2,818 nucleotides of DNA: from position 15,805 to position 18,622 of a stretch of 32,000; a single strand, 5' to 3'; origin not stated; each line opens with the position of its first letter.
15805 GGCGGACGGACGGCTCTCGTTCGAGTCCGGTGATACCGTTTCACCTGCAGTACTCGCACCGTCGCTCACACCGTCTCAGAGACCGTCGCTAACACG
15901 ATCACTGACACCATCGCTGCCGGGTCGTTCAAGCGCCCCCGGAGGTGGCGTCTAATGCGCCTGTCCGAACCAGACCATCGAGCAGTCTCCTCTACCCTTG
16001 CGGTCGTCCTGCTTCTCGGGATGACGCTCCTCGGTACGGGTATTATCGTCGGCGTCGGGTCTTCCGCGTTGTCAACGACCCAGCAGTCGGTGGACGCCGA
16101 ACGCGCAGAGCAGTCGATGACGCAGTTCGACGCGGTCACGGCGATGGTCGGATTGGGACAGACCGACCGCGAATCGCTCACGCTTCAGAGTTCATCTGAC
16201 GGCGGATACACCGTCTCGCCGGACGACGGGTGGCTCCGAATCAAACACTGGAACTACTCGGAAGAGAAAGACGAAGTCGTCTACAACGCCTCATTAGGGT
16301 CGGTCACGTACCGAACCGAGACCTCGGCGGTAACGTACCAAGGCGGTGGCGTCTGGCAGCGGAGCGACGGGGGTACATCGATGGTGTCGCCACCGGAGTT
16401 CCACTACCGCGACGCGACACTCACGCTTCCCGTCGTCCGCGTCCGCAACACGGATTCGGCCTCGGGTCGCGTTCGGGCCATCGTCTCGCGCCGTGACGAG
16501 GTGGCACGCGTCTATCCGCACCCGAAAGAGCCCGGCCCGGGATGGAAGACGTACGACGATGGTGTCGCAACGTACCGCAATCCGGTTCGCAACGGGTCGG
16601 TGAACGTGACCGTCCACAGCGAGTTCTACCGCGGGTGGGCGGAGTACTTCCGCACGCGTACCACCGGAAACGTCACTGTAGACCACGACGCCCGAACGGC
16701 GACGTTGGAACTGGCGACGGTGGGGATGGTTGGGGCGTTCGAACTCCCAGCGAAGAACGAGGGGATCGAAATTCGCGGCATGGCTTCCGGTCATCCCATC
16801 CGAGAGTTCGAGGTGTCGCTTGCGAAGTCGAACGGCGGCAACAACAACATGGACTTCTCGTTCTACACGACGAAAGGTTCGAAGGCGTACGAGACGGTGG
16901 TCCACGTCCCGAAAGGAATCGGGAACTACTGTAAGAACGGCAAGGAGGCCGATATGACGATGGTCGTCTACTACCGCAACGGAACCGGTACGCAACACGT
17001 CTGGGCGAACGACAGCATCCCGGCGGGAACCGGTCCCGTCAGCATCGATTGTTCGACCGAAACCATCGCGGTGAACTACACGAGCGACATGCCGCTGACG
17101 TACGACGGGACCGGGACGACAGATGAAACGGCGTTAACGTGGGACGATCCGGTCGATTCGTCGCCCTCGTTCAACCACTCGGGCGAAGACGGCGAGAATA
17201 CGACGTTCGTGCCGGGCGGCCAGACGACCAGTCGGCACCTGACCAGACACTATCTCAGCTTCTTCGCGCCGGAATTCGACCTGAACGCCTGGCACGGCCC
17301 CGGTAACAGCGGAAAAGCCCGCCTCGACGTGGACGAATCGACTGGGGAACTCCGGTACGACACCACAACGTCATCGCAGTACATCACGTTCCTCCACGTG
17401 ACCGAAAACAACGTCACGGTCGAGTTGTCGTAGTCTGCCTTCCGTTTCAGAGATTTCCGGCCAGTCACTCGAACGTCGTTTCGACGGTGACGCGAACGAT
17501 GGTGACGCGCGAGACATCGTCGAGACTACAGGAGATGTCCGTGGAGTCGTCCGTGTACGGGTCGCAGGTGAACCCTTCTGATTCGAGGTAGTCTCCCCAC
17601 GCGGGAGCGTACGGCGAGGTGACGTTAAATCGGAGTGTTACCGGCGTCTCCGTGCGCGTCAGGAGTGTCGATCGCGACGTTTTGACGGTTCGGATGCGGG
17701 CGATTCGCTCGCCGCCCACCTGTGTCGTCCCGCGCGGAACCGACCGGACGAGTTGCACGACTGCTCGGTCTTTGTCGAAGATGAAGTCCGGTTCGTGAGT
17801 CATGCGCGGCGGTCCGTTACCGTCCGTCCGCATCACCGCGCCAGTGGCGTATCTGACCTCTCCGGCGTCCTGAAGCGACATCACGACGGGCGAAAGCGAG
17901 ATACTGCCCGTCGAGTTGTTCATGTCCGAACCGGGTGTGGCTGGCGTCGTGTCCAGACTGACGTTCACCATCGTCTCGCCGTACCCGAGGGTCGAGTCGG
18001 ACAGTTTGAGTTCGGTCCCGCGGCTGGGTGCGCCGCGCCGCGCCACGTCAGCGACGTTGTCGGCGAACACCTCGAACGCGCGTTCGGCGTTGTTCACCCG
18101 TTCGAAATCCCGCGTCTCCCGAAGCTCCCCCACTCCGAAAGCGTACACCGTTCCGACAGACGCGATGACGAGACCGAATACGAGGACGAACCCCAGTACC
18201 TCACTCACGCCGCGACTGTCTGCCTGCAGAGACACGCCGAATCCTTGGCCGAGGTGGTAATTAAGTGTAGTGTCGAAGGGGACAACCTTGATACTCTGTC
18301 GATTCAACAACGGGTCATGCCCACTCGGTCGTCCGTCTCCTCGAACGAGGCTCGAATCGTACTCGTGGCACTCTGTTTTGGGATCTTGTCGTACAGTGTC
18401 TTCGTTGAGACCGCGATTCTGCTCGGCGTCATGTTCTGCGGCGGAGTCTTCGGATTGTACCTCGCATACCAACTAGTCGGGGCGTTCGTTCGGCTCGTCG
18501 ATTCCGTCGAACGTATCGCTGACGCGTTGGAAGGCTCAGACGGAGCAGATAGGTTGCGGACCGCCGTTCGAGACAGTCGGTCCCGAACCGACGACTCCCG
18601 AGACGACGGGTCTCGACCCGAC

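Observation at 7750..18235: Translationally coupled PilB/PilC-type operon with six different prepilin-like proteins: an uncharacterised haloarchaeal type IV filament module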

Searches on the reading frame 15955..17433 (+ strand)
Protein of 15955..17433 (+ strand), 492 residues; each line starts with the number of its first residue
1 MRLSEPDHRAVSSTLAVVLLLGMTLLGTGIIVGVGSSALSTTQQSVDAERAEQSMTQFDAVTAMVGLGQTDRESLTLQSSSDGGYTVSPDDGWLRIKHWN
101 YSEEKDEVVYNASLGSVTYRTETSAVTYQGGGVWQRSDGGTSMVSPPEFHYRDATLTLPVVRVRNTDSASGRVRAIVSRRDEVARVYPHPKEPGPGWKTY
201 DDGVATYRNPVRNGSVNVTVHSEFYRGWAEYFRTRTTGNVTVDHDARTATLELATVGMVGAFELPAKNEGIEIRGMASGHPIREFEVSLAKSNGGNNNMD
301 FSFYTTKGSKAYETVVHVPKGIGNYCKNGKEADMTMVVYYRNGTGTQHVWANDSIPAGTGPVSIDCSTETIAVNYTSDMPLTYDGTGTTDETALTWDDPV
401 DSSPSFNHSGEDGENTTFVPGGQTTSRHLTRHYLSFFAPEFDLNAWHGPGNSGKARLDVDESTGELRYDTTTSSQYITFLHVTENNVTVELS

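Call 3: search_protein_families(library=pfam, proteins=[window:15955-17433:+], max_evalue=0.01)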
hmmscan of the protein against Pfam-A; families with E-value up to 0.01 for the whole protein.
window:15955-17433:+ (492 aa): 2 families
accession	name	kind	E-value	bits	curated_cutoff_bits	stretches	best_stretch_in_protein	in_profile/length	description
PF23985.1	DUF7308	-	2.6e-67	227.2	27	1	272-469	1-200/200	Domain of unknown function (DUF7308)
PF23960.2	DUF7289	-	6.5e-18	65.6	27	1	9-245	1-211/238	Family of unknown function (DUF7289)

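Call 4: search_protein_families(library=ncbifam, proteins=[window:15955-17433:+], max_evalue=0.01)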
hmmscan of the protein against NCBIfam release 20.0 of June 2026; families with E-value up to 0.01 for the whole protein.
window:15955-17433:+ (492 aa): 0 families

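Call 51: search_solved_structures(query=window:15955-17433:+, max_evalue=1)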
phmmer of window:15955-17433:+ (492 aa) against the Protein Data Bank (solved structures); distinct sequences matched with E-value up to 1: 1.
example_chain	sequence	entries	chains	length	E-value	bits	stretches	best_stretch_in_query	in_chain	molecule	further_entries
8ath_A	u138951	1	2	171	0.55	12.3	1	368-491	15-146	Lysosome-associated membrane glycoprotein 1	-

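Call 53: find_homologous_proteins(query=window:15955-17433:+, max_evalue=0.00001)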
Query window:15955-17433:+ (492 aa): 298 proteins with E <= 0.00001 among 8000 candidates; the best 120 are listed.
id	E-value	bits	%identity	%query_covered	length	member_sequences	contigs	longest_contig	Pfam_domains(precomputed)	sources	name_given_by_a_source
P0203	0.0e+0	1103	99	100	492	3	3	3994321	PF23985.2,PF23960.3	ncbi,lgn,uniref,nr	ncbi:hypothetical protein GL213_10360 [Halogeometricum borinquense]|uniref:DUF7308 domain-containing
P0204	1.1e-277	940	84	100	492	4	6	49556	PF23985.2,PF23960.3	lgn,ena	-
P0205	2.0e-274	929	83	99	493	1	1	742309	PF23985.2,PF23960.3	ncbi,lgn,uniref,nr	ncbi:DUF7289 family protein [Halogeometricum limi]|uniref:DUF7308 domain-containing protein n=1 Tax=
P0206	1.4e-264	897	79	99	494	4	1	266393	PF23985.2,PF23960.3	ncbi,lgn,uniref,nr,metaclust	ncbi:hypothetical protein C474_21406 [Halogeometricum pallidum JCM 14848]|uniref:DUF7308 domain-cont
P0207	5.1e-153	529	51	98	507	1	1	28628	PF23985.2,PF23960.3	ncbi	ncbi:MAG: hypothetical protein ABEK02_05750 [Haloquadratum sp.]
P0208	1.9e-149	517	51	98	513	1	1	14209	PF23985.2,PF23960.3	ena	-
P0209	8.0e-148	511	50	98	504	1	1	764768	PF23985.2,PF23960.3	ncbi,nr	ncbi:hypothetical protein DVK02_03350 [Halobellus sp. Atlit-31R]|nr:hypothetical protein DVK02_03350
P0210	1.1e-146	508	51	98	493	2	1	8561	PF23985.2,PF23960.3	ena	-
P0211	2.2e-146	507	50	98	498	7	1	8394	PF23985.2,PF23960.3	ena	-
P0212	1.6e-143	497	49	99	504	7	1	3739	PF23985.2,PF23960.3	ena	-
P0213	1.9e-142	494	50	98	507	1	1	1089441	PF23985.2,PF23960.3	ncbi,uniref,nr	ncbi:DUF7289 family protein [Halobellus captivus]|uniref:DUF7289 family protein n=1 Tax=Halobellus c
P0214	2.1e-142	494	50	98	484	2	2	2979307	PF23985.2,PF23960.3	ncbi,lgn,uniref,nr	ncbi:DUF7289 family protein [Halopelagius longus]|uniref:Flagellin N-terminal-like domain-containing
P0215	4.3e-142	493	49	98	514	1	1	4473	PF23985.2,PF23960.3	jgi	jgi:hypothetical protein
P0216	5.1e-142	492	49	98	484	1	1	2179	PF23985.2,PF23960.3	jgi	jgi:flagellin-like protein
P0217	7.2e-142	492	50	99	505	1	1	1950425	PF23985.2,PF23960.3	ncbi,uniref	ncbi:DUF7289 family protein [Halobellus salinisoli]|uniref:DUF7289 family protein n=1 Tax=Halobellus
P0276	9.9e-98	346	42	99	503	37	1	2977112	PF23985.2,PF23960.3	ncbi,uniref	ncbi:DUF7289 family protein [Haloferax prahovense]|uniref:DUF7289 family protein n=1 Tax=Haloferax p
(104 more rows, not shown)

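Call 54: list_cluster_members(proteins=[P0276])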
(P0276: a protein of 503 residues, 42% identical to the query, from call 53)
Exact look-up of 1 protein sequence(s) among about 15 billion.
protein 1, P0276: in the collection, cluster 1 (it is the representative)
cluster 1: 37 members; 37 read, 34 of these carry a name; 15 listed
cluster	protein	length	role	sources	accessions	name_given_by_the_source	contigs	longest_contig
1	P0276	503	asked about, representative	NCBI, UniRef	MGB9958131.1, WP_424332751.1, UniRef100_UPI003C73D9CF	DUF7289 family protein [Haloferax prahovense] | DUF7289 family protein n=1 Tax=Haloferax prahovense TaxID=381852 RepID=UPI003C73D9CF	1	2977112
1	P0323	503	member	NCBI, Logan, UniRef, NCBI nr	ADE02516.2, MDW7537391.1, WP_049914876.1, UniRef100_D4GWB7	DUF7289 family protein [Haloferax volcanii] | Secreted glycoprotein n=1 Tax=Haloferax volcanii (strain ATCC 29605 / DSM 3757 / JCM 8879 ... | hypothetical protein [Haloferax volcanii]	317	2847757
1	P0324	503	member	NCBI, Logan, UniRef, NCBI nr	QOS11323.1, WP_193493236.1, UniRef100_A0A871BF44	putative secreted glycoprotein [Haloferax gibbonsii] | Secreted glycoprotein n=1 Tax=Haloferax gibbonsii TaxID=35746 RepID=A0A871BF44_HALGI | hypothetical protein [Haloferax gibbonsii]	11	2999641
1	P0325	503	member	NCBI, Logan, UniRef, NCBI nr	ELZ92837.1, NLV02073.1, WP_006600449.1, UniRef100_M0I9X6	DUF7289 family protein [Haloferax volcanii] | DUF7308 domain-containing protein n=2 Tax=Haloferax volcanii TaxID=2246 RepID=M0I9X6_HALVO | hypothetical protein [Haloferax alexandrinus]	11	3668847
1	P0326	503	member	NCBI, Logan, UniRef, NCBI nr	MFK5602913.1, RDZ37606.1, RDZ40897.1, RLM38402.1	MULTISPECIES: hypothetical protein [Haloferax] | Uncharacterized protein n=1 Tax=Haloferax sp. Atlit-48N TaxID=2077198 ...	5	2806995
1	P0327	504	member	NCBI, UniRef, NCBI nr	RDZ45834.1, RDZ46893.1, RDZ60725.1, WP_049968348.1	hypothetical protein C5B91_04280 [Haloferax sp. Atlit-10N] | DUF7289 family protein n=1 Tax=Haloferax TaxID=2251 RepID=UPI0006791FF5 | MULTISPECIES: hypothetical protein [Haloferax]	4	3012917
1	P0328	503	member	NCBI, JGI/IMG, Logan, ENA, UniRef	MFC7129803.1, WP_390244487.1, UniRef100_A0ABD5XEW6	DUF7289 family protein [Haloferax chudinovii] | DUF7308 domain-containing protein n=1 Tax=Haloferax chudinovii TaxID=1109010 ...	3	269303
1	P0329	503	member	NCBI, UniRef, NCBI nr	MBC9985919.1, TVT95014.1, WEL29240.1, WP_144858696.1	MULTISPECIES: DUF7289 family protein [Haloferax] | DUF7308 domain-containing protein n=1 Tax=Haloferax volcanii TaxID=2246 ... | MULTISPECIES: hypothetical protein [Haloferax]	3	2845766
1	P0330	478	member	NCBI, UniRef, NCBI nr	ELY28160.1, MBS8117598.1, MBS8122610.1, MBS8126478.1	hypothetical protein JK354_00235 [Haloferax volcanii] | DUF7308 domain-containing protein n=2 Tax=Haloferax volcanii TaxID=2246 RepID=L9UTA7_HALVD | hypothetical protein C498_12973 [Haloferax volcanii DS2]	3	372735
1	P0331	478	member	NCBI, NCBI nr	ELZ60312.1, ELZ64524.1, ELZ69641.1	hypothetical protein C458_05154 [Haloferax sp. ATCC BAA-644] | hypothetical protein C460_05355 [Haloferax sp. ATCC BAA-646]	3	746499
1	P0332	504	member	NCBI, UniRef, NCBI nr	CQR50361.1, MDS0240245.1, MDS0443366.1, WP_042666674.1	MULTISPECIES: DUF7289 family protein [Haloferax] | DUF7308 domain-containing protein n=1 Tax=Haloferax massiliensis TaxID=1476858 ... | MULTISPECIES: hypothetical protein [Haloferax]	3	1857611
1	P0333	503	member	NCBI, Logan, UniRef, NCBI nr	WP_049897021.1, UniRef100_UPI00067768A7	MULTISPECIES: hypothetical protein [unclassified Haloferax] | DUF7289 family protein n=1 Tax=unclassified Haloferax TaxID=2625095 RepID=UPI00067768A7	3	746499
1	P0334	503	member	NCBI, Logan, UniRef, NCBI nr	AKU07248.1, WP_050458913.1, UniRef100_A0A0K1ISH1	DUF7289 family protein [Haloferax gibbonsii] | DUF7308 domain-containing protein n=1 Tax=Haloferax gibbonsii TaxID=35746 ... | hypothetical protein [Haloferax gibbonsii]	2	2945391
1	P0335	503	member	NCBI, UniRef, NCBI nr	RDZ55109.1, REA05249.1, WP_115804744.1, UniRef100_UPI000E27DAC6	hypothetical protein DEQ92_02925 [Haloferax sp. Atlit-6N] | DUF7289 family protein n=1 Tax=unclassified Haloferax TaxID=2625095 RepID=UPI000E27DAC6 | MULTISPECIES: hypothetical protein [unclassified Haloferax]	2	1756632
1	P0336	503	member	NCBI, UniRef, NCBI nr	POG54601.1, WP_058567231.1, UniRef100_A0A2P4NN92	DUF7289 family protein [Haloferax marisrubri] | DUF7308 domain-containing protein n=1 Tax=Haloferax marisrubri TaxID=1544719 ... | hypothetical protein [Haloferax marisrubri]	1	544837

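Call 56: find_encoding_contigs(protein=P0323, flank=10000, max_places=2)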
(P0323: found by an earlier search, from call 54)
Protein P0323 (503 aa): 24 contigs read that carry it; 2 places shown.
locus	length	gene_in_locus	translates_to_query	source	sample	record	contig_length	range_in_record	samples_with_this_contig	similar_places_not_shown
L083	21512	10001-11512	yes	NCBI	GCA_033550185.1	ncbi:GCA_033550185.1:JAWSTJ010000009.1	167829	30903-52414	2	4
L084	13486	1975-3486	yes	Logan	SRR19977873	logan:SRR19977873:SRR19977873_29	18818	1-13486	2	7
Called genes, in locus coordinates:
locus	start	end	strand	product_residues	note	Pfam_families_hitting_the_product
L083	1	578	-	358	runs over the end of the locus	PF00494:SQS_PSY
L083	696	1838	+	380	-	PF02771:Acyl-CoA_dh_N, PF02770:Acyl-CoA_dh_M, PF00441:Acyl-CoA_dh_1, PF08028:Acyl-CoA_dh_2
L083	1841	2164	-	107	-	-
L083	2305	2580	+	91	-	PF23423:DUF7111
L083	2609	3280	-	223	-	PF01066:CDP-OH_P_transf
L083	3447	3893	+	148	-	PF00127:Copper-bind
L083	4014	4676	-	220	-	PF01015:Ribosomal_S3Ae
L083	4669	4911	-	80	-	-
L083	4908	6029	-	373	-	PF27238:rrnAC1427_C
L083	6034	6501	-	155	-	PF08069:Ribosomal_S13_N, PF00312:Ribosomal_S15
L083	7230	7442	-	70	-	PF26476:DUF8149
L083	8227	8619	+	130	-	PF01797:Y1_Tnp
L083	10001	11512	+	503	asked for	PF23960:DUF7289, PF23985:DUF7308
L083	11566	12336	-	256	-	PF23960:DUF7289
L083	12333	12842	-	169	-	PF23928:DUF7266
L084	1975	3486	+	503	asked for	PF23960:DUF7289, PF23985:DUF7308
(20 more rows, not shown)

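Call 70: predict_structure(alignment_id=A2)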
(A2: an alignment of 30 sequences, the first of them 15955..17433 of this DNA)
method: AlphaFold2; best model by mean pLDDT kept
length: 492 residues; sequences in the alignment: 30
mean_pLDDT: 78.1   pTM: 0.53
mean pLDDT of the five models: 78.1, 78.0, 77.2, 75.7, 73.5
residues with pLDDT >= 90: 158; 70-90: 210; 50-70: 61; < 50: 63
segments of 3 or more residues with pLDDT < 50: 1-4, 6-35, 101-104, 191-208, 451-454
pLDDT, mean of each block of 10 residues (from residue 1): 38 42 43 52 78 91 85 83 87 85 64 92 87 85 86 71 86 88 72 43 45 76 92 83 95 69 82 79 91 73 93 91 78 87 91 89 90 94 75 85 78 77 94 90 82 64 85 57 87 87
secondary structure, 60 per line:
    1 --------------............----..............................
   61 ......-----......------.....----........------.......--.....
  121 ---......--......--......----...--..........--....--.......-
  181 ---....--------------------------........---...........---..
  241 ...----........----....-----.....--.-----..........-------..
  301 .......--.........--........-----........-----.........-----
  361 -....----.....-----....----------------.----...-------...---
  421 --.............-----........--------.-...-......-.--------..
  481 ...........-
elements in order: H15-26 H31-66 E72-77 E84-88 E93-100 E107-113 E116-120 E124-129 E132-137 E140-145 E150-152 E155-164 E167-170 E173-179 E184-187 E214-221 H225-235 E239-243 E248-255 E260-263 E269-273 E282-291 E299-307 E310-318 H321-328 E334-341 E347-355 E362-365 E370-374 E380-383 E405-407 E415-417 E423-425 H426-435 E441-448 E463-468 E479-491

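Call 74: fold_search(model_id=the predicted structure, library=pdb)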
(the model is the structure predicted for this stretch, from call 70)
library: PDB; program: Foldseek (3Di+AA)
matches with E <= 10: 692; with E <= 0.001: 0
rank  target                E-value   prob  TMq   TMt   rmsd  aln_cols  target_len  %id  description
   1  7som_F                2.9e-03  0.15  0.12  0.08  21.6       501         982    9  Ciliary C2 central pair apparatus isolated from Chlamydomonas reinhardtii (released 2022-04-13)
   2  1mac_A                5.9e-03  0.60  0.16  0.28  12.9       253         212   14  CRYSTAL STRUCTURE AND SITE-DIRECTED MUTAGENESIS OF BACILLUS MACERANS ENDO-1,3-1,4-BETA-GLUCANASE (released 1995-02-27)
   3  5ann_A                6.5e-03  0.15  0.13  0.11  25.5       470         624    8  Structure of fructofuranosidase from Xanthophyllomyces dendrorhous (released 2016-02-10)
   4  9nw3_3A               7.3e-03  0.06  0.07  0.10  23.1       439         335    4  Ciliary tip central pair (released 2025-07-30)
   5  5xau_D                8.6e-03  0.08  0.10  0.09  21.4       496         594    9  Crystal structure of integrin binding fragment of laminin-511 (released 2017-09-20)
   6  1okq                  9.0e-03  0.16  0.14  0.17  19.7       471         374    8  LAMININ ALPHA 2 CHAIN LG4-5 DOMAIN PAIR, CA1 SITE MUTANT (released 2003-09-11)
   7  5fix_A                9.5e-03  0.14  0.13  0.11  24.7       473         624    8  Structure of D80A-fructofuranosidase from Xanthophyllomyces dendrorhous complexed with sucrose (released 2016-02-10)
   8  2jd4_A                1.0e-02  0.30  0.17  0.20  18.1       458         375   10  Mouse laminin alpha1 chain, domains LG4-5 (released 2007-02-27)
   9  9gg2_A                1.5e-02  0.06  0.08  0.09  25.1       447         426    9  Structure of IPNV L5 capsid (released 2025-01-08)
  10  4iug_A                1.8e-02  0.06  0.11  0.07  23.0       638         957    8  Crystal structure of beta-galactosidase from Aspergillus oryzae in complex with galactose (released 2013-07-31)
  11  7v7n_A                2.5e-02  0.02  0.07  0.05  26.0       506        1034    7  Cryo-EM structure of SARS-CoV-2 S-Delta variant (B.1.617.2), all RBD-down conformation (released 2021-10-06)
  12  5ik7_B                3.5e-02  0.10  0.13  0.16  19.7       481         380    9  Laminin A2LG45 I-form, Apo. (released 2016-08-10)
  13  5ik4                  3.9e-02  0.08  0.12  0.14  20.5       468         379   11  Laminin A2LG45 C-form, Apo. (released 2016-08-10)
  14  6ms3_A                4.1e-02  0.09  0.15  0.14  21.1       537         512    8  Crystal structure of the GH43 protein BlXynB mutant (K247S) from Bacillus licheniformis (released 2019-04-17)
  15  5ifp_A                4.1e-02  0.05  0.10  0.06  24.9       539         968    9  STRUCTURE OF BETA-GALACTOSIDASE FROM ASPERGILLUS NIGER (released 2017-04-19)
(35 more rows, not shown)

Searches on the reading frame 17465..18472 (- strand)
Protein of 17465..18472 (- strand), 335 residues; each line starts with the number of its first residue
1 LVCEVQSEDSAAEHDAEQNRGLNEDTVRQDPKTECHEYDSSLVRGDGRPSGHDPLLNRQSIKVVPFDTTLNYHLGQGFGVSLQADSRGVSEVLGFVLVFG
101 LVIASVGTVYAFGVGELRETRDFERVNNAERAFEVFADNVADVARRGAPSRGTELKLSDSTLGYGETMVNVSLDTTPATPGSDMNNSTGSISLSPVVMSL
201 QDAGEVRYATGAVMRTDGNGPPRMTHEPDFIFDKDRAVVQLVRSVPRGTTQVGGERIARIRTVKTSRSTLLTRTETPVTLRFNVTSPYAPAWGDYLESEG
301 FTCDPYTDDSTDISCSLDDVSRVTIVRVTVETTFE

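Call 3: search_protein_families(library=pfam, proteins=[window:17465-18472:-], max_evalue=0.01)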
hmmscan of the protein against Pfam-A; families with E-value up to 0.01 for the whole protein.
window:17465-18472:- (335 aa): 1 family
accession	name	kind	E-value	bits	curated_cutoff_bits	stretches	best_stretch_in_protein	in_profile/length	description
PF23960.2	DUF7289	-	2.3e-72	243.8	27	1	87-332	1-237/238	Family of unknown function (DUF7289)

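Call 4: search_protein_families(library=ncbifam, proteins=[window:17465-18472:-], max_evalue=0.01)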
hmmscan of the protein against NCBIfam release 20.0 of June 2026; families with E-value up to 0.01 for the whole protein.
window:17465-18472:- (335 aa): 0 families
